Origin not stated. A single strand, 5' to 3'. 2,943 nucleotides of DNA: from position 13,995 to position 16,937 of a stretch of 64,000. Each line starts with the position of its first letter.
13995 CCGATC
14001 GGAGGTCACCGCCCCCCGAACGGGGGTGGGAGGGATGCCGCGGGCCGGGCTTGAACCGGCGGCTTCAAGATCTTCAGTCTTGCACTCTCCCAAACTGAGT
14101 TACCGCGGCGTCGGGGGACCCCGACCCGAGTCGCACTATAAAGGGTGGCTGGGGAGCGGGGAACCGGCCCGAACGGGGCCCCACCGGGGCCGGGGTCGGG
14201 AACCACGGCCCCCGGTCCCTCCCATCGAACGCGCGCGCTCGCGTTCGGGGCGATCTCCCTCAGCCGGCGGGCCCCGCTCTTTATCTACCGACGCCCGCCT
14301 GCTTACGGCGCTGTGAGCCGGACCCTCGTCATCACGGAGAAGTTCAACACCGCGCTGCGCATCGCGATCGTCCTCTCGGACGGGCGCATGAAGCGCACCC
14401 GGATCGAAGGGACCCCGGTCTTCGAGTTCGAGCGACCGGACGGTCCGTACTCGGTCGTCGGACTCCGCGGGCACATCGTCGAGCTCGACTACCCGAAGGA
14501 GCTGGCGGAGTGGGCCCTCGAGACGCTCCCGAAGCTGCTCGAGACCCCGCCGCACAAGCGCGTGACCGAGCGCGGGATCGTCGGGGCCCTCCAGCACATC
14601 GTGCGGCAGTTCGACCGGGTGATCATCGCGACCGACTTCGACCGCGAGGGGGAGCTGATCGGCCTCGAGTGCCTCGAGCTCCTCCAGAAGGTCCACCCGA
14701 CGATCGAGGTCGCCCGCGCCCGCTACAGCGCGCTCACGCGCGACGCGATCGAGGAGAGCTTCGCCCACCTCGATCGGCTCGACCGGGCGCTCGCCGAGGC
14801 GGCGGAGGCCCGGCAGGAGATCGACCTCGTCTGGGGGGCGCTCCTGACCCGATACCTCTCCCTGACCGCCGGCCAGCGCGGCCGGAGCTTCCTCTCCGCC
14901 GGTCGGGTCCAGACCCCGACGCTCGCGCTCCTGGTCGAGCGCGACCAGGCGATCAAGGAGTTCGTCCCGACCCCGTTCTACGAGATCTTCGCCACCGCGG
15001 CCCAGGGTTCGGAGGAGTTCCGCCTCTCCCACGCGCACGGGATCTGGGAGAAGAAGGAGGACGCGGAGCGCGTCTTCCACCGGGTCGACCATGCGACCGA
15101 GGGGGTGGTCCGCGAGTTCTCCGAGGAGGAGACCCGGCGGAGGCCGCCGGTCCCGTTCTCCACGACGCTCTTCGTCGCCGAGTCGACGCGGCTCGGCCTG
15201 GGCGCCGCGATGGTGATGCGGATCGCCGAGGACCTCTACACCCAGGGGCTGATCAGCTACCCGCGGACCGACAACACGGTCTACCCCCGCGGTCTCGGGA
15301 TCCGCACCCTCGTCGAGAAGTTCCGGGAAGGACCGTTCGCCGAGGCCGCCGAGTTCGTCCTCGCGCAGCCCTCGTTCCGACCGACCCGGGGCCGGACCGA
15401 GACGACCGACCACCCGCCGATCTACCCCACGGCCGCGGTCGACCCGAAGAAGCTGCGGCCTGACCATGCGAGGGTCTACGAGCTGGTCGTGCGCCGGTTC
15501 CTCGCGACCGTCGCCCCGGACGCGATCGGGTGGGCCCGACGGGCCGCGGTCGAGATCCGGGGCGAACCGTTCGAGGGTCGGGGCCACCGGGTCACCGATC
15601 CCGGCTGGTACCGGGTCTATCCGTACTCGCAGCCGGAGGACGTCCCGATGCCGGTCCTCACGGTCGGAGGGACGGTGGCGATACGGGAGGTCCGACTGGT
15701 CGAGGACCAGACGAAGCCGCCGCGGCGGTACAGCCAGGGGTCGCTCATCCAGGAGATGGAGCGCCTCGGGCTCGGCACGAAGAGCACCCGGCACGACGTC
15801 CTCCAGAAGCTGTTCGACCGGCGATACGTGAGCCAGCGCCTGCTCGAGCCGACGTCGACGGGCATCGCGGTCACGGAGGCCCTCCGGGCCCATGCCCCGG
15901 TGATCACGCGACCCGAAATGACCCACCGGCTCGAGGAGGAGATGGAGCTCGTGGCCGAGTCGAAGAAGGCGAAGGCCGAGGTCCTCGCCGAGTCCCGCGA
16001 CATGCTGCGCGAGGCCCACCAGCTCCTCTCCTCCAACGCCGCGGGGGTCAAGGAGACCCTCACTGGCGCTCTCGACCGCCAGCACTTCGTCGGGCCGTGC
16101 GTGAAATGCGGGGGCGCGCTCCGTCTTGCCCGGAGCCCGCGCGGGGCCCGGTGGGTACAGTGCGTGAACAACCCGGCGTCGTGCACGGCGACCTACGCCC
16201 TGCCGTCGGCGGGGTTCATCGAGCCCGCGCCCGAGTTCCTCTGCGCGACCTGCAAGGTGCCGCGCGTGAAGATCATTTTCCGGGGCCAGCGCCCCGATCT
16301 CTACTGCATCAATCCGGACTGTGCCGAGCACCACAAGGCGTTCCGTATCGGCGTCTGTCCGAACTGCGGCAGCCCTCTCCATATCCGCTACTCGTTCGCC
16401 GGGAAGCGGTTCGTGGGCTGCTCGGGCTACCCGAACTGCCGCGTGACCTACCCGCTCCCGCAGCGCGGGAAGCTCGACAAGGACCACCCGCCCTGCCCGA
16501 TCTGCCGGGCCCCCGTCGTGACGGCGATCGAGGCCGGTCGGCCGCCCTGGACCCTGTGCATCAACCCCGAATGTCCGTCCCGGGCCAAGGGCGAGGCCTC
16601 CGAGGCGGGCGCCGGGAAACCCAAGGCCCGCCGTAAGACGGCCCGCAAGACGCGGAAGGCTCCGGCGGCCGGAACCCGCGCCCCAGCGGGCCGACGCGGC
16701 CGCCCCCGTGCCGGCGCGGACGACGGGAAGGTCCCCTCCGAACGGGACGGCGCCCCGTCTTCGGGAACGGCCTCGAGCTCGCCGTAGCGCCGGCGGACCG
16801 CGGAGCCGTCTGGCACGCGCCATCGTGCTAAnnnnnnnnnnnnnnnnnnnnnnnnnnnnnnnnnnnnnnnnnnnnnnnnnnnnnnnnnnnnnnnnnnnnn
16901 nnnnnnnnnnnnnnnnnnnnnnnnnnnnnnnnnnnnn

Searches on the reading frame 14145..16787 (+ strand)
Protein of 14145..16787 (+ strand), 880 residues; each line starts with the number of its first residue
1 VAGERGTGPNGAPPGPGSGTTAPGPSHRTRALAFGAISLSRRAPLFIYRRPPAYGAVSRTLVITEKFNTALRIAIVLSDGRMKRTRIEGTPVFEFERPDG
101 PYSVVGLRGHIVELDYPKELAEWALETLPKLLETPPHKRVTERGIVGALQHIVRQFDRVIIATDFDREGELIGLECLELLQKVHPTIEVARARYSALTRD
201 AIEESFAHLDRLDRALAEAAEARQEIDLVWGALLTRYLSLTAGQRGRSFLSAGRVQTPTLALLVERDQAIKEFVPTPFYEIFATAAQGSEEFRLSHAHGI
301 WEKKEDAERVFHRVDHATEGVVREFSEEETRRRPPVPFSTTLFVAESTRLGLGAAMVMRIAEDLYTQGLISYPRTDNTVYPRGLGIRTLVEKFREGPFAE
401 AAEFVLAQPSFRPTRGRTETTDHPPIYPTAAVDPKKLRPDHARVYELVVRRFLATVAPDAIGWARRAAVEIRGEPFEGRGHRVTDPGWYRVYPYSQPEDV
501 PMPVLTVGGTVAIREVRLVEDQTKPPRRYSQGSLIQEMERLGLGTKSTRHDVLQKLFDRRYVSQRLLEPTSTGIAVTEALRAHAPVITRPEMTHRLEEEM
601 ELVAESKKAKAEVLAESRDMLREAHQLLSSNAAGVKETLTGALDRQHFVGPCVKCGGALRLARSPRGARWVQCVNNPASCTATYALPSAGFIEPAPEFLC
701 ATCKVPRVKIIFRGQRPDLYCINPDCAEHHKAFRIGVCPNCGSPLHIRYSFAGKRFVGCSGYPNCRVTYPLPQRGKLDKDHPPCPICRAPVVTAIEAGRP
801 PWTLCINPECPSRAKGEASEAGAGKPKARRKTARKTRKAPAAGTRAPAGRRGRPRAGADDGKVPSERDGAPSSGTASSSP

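Call 102: search_protein_families(library=ncbifam, proteins=[window:14145-16787:+], max_evalue=0.001)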
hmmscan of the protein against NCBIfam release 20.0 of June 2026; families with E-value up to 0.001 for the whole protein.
window:14145-16787:+ (880 aa): 12 families
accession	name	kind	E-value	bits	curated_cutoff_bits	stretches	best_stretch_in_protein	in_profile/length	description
NF005555.0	PRK07220.1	equivalog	6.2e-241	801.8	635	2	61-726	3-665/740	DNA topoisomerase I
NF011532.0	PRK14973.1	equivalog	4.7e-196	653.5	930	2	61-718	3-657/936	DNA topoisomerase I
TIGR01057.1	topA_arch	equivalog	3e-127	425.4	458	1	63-677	1-616/618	DNA topoisomerase I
NF004438.0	PRK05776.1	equivalog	2.2e-120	402.9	793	1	58-658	8-612/677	DNA topoisomerase I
NF005829.0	PRK07726.1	subfamily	1e-80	272.2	597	1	60-625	2-593/669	DNA topoisomerase 3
TIGR01051.1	topA_bact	equivalog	3.3e-74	251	456.4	1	102-683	21-628/632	type I DNA topoisomerase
TIGR01056.1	topB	subfamily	2.8e-70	237.6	515.75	1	59-622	2-594/706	DNA topoisomerase III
NF006032.0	PRK08173.1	equivalog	4.1e-55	186.9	1058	1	58-659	2-634/863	DNA topoisomerase III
TIGR01054.1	rgy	equivalog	2.5e-54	184.3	471.7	1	141-616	704-1164/1172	reverse gyrase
NF006451.0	PRK08780.1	equivalog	1.6e-48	165.8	1265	1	146-616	64-564/824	DNA topoisomerase I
NF004966.0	PRK06319.1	equivalog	8.7e-46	156.4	868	2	302-617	236-569/862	DNA topoisomerase I/SWI domain fusion protein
NF011313.0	PRK14724.1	equivalog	1.2e-32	112.6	1088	1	59-659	3-654/988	DNA topoisomerase III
